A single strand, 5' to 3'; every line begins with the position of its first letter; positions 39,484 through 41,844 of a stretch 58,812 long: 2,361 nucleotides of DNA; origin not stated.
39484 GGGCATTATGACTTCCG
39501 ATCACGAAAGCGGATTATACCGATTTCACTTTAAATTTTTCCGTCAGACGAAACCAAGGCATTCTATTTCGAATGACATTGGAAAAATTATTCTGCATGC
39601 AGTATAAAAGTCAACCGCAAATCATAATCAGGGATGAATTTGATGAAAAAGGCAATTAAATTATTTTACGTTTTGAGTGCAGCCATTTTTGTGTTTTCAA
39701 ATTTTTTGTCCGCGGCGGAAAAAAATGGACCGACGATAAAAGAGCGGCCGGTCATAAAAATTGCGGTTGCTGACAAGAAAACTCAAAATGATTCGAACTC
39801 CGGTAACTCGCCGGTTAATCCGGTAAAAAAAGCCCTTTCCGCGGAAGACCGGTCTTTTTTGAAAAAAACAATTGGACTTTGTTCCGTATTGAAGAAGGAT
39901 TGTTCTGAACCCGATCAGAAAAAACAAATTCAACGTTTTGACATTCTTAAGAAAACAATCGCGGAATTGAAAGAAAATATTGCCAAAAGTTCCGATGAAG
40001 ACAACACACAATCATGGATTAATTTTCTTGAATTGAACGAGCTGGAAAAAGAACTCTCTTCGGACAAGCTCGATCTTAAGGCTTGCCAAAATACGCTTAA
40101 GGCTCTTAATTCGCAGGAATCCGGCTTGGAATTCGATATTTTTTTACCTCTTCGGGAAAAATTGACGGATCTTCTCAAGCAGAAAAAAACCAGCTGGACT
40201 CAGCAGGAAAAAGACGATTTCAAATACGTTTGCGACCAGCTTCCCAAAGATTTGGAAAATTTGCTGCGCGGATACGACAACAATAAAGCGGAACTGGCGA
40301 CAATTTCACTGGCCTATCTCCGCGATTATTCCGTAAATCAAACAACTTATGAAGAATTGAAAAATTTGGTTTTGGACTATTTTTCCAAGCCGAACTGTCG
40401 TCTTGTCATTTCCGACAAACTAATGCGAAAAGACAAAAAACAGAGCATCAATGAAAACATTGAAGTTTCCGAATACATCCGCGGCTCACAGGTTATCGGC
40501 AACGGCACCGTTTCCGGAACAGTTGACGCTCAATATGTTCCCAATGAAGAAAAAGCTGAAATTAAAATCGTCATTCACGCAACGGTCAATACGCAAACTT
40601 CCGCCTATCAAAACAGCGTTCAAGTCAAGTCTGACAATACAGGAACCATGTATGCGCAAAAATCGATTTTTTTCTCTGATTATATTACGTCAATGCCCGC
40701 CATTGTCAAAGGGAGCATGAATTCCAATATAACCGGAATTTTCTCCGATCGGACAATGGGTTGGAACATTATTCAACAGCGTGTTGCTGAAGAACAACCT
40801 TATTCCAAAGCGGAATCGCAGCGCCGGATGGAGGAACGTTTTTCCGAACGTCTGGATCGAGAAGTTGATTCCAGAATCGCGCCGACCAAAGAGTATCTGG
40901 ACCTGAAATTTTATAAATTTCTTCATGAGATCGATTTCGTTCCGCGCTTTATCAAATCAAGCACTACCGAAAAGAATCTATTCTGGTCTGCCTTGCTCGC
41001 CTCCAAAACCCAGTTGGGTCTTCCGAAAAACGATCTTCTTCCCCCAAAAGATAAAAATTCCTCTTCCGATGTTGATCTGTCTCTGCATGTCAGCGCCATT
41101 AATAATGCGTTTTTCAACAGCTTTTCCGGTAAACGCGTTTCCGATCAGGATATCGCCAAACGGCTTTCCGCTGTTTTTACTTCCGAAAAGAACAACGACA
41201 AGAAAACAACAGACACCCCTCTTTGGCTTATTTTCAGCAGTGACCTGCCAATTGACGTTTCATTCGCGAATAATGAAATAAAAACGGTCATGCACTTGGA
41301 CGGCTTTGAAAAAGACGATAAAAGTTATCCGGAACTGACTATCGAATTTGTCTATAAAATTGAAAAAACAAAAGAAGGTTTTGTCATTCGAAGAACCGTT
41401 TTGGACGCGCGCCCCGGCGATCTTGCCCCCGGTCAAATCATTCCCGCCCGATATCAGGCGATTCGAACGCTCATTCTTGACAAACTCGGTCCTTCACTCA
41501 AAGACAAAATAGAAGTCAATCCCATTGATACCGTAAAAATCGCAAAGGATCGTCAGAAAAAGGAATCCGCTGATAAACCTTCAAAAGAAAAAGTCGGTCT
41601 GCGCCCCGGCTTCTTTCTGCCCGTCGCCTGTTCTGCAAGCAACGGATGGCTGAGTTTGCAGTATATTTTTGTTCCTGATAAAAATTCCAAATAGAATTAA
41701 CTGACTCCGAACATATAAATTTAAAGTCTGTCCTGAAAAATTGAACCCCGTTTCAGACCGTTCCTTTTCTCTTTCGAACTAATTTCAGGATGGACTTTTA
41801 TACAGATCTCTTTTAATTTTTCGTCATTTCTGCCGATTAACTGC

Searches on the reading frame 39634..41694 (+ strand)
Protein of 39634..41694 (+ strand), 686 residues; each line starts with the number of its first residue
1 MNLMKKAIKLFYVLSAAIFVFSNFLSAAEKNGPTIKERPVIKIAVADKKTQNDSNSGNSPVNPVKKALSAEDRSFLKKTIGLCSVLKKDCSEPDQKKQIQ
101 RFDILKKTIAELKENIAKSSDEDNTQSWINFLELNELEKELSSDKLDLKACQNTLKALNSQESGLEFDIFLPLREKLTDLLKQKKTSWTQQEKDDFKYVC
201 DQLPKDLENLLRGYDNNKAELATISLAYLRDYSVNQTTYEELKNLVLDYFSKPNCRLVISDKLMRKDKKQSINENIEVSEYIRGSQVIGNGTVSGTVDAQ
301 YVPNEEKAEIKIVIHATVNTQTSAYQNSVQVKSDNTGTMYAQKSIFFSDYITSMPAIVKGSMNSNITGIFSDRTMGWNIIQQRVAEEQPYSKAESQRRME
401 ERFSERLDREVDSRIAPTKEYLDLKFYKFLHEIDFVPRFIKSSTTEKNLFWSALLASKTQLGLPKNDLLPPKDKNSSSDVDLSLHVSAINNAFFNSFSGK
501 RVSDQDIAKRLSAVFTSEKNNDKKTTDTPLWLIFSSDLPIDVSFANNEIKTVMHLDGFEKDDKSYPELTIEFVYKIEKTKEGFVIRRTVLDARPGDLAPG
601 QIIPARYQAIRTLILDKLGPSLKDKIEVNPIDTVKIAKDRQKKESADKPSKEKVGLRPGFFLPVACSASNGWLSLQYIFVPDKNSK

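Call 8: search_protein_families(library=pfam, proteins=[window:39634-41694:+], max_evalue=0.01)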
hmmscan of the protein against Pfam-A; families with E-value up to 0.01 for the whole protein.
window:39634-41694:+ (686 aa): 0 families

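Call 32: find_encoding_contigs(protein=window:39634-41694:+, flank=6000, max_places=10)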
Protein window:39634-41694:+ (686 aa): no gene with exactly this product is on record in the collection.

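Call 34: search_protein_families(library=ncbifam, proteins=[window:39634-41694:+], max_evalue=0.01)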
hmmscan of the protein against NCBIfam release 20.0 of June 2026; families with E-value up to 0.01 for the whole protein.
window:39634-41694:+ (686 aa): 0 families

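Call 35: search_protein_families(library=padloc, proteins=[window:39634-41694:+], max_evalue=0.01)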
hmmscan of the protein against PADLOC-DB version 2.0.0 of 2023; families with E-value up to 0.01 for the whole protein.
window:39634-41694:+ (686 aa): 0 families
